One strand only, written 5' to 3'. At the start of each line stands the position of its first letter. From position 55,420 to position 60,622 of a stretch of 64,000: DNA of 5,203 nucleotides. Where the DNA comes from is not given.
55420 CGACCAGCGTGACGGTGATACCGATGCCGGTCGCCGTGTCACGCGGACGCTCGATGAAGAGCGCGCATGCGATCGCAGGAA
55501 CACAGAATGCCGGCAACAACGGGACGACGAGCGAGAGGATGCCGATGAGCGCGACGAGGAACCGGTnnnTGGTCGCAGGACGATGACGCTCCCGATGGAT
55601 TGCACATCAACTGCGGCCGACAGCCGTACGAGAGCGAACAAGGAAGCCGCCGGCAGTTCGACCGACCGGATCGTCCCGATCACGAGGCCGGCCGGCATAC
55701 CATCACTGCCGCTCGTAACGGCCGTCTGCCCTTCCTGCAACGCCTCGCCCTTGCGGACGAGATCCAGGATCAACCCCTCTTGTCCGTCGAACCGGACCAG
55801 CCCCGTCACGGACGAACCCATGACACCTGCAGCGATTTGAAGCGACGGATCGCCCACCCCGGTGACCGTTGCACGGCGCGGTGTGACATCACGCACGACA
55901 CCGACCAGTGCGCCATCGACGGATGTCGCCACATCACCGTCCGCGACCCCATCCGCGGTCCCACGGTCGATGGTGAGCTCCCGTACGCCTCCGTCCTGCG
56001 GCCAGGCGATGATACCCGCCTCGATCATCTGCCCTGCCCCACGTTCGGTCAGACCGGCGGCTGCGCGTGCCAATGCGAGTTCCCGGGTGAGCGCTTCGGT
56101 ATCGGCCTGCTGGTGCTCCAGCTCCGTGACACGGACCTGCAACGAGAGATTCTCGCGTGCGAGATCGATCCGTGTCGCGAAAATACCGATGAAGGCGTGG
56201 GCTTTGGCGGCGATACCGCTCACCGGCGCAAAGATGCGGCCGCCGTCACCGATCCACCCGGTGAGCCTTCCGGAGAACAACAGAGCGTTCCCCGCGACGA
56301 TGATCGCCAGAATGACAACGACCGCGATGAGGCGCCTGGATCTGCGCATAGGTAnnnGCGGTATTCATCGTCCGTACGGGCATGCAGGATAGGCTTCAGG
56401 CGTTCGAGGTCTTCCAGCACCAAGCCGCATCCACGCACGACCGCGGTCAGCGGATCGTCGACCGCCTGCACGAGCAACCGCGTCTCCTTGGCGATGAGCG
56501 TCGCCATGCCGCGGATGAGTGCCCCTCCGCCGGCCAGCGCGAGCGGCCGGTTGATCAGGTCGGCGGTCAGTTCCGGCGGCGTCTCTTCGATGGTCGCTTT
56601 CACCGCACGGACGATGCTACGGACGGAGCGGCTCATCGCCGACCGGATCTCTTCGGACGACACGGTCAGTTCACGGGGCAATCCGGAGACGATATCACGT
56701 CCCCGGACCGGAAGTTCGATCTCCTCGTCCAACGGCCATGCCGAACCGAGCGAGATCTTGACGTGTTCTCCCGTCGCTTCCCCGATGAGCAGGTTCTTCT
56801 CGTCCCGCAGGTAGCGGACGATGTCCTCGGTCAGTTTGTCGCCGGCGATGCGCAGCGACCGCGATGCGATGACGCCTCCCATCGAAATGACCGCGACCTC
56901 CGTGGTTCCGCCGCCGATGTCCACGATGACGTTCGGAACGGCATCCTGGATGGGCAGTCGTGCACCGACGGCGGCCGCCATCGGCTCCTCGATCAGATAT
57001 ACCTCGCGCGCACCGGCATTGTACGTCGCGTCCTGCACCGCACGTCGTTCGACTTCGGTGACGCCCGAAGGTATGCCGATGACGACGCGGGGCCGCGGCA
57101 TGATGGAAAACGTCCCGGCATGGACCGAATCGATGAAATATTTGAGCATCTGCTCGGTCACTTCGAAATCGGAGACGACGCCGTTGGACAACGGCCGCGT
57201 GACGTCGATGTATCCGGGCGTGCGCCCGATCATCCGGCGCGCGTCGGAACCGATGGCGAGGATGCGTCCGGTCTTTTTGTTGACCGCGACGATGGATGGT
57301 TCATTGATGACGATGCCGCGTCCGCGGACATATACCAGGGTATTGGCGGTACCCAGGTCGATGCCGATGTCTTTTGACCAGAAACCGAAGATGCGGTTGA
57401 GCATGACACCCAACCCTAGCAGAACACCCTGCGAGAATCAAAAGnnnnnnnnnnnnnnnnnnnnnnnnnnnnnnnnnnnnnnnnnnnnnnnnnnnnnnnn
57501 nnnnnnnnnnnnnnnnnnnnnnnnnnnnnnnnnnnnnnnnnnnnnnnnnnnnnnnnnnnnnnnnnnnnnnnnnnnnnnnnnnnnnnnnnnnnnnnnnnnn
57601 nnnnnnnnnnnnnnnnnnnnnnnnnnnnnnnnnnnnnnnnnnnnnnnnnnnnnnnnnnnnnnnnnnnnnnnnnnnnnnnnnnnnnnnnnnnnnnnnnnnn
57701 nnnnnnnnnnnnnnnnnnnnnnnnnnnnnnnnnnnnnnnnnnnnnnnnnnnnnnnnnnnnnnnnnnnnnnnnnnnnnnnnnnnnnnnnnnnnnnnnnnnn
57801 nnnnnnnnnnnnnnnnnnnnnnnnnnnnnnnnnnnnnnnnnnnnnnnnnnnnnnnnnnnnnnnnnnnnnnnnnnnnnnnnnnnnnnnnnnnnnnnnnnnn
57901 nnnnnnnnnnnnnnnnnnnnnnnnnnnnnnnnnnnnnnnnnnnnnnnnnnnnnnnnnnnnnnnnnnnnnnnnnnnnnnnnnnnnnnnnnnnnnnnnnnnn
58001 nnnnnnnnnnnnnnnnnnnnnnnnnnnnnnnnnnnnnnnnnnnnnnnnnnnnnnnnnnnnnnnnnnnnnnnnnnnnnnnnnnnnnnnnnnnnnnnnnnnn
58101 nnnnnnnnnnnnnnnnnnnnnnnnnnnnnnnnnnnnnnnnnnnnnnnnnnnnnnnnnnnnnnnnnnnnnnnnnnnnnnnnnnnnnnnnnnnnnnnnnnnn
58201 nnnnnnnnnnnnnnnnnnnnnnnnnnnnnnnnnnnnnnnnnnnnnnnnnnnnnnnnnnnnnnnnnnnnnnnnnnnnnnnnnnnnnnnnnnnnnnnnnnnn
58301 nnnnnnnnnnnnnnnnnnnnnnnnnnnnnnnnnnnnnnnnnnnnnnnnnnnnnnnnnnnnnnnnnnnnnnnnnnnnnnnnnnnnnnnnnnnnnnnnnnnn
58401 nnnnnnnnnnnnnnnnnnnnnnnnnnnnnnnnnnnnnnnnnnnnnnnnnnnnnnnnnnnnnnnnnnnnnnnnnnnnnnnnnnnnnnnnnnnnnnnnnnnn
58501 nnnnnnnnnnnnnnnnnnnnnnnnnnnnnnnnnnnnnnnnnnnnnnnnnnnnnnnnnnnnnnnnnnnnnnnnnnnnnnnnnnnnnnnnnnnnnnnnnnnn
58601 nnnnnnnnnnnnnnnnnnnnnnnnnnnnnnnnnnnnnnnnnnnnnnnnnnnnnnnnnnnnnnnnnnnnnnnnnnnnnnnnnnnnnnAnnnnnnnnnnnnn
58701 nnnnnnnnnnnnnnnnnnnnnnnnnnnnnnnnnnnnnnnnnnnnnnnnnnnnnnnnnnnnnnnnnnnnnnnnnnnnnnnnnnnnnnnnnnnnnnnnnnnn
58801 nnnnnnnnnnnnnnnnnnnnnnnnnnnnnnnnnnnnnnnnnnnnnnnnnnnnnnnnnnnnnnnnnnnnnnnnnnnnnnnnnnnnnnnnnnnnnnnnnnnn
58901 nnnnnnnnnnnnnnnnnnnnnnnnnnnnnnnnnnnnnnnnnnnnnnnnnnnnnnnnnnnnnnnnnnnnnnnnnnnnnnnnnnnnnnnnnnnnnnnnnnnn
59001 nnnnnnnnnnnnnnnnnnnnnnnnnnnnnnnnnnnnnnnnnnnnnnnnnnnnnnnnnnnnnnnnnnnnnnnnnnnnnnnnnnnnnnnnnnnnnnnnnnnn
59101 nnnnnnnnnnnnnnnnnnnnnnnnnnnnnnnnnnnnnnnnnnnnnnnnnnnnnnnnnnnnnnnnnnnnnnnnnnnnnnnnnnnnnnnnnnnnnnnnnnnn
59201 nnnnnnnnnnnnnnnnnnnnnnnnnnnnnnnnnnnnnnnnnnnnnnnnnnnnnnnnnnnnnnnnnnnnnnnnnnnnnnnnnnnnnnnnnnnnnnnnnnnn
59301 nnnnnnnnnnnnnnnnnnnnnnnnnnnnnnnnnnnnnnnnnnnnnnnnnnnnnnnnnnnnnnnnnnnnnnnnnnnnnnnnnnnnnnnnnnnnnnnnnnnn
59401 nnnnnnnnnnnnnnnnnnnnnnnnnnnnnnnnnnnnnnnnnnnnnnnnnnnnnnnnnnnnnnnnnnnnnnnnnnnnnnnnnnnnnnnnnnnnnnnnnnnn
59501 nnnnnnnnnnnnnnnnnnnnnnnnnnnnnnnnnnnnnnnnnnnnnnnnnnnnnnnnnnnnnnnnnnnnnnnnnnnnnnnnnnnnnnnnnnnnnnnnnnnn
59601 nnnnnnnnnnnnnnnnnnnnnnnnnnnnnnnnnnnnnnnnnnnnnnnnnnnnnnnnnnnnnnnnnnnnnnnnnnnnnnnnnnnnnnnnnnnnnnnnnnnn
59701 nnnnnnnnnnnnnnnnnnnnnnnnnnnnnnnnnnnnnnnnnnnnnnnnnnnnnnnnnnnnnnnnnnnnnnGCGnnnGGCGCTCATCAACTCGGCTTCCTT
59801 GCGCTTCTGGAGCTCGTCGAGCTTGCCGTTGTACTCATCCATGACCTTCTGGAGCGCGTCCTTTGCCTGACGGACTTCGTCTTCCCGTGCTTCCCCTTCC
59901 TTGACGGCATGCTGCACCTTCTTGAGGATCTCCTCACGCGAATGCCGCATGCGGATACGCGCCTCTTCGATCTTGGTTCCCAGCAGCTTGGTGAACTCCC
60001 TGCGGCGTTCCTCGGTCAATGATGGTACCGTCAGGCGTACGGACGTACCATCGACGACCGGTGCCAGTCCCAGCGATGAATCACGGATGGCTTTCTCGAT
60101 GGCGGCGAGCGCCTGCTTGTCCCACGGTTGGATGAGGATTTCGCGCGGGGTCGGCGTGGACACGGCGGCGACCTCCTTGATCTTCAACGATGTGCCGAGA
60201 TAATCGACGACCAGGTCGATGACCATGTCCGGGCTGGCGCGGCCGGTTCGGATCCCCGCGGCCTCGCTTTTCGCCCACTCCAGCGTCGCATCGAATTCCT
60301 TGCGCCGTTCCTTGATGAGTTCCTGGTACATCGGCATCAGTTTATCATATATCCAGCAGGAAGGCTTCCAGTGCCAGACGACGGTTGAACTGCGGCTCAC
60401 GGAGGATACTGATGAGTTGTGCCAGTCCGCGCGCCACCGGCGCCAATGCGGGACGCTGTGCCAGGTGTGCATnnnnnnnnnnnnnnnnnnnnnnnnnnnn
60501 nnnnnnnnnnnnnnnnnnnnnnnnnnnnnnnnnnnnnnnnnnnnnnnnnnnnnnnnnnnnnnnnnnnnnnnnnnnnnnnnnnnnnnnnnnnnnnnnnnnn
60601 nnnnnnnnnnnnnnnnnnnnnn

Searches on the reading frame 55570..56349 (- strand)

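Call 47: search_protein_families(library=pfam, proteins=[window:55570-56349:-], max_evalue=0.01)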
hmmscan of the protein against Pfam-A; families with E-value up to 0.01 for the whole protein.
window:55570-56349:- (260 aa): 1 family
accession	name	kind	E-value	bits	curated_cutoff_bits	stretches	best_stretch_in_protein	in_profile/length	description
PF04085.20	MreC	-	1.8e-25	89.9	28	1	114-258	2-146/147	Rod shape-determining protein MreC, barrel core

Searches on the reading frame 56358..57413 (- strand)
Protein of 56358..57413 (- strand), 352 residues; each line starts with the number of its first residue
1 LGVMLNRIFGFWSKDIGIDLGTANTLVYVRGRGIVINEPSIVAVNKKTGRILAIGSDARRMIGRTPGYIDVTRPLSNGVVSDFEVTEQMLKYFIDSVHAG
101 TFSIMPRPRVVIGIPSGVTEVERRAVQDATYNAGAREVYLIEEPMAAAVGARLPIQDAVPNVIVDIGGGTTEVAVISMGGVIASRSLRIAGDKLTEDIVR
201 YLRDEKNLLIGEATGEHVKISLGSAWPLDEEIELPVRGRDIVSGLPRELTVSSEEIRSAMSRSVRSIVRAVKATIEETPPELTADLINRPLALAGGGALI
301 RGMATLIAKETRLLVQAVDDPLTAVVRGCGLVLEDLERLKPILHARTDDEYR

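Call 47: search_protein_families(library=pfam, proteins=[window:56358-57413:-], max_evalue=0.01)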
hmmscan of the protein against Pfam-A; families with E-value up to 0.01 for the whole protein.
window:56358-57413:- (352 aa): 9 families
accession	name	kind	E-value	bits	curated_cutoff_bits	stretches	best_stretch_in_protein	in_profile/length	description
PF06723.19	MreB_Mbl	-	4.7e-132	440.2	27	1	13-340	1-326/327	MreB/Mbl protein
PF14450.12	FtsA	-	2.8e-11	44.3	31.8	1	162-313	1-105/127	Cell division protein FtsA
PF00022.25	Actin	-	2.9e-11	43.1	27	1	39-205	31-190/410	Actin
PF00012.26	HSP70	-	2.9e-10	39.5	20.6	1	109-203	135-235/599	Hsp70 protein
PF11104.14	PilM_2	-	8.7e-06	25.3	27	0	152-201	172-222/340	Type IV pilus assembly protein PilM;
PF25216.1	Volactin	-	4.3e-05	23.6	35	1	43-329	50-317/321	Volactin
PF06277.17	EutA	-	0.00017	21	27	1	162-214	146-202/475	Ethanolamine utilisation protein EutA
PF02541.22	Ppx-GppA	-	0.00053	20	27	1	147-198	100-151/285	Ppx/GppA phosphatase family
PF08841.16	DDR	-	0.0015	18.1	24.6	1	143-198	117-172/328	Diol dehydratase reactivase ATPase-like domain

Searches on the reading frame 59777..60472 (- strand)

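Call 47: search_protein_families(library=pfam, proteins=[window:59777-60472:-], max_evalue=0.01)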
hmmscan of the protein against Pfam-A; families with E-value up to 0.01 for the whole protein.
window:59777-60472:- (232 aa): 2 families
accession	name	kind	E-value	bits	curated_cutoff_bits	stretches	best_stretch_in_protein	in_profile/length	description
PF01765.24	RRF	-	4.8e-51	173.3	29.7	1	68-230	2-164/164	Ribosome recycling factor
PF15346.11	ARGLU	-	0.00021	21.6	27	1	157-228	30-102/149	Arginine and glutamate-rich 1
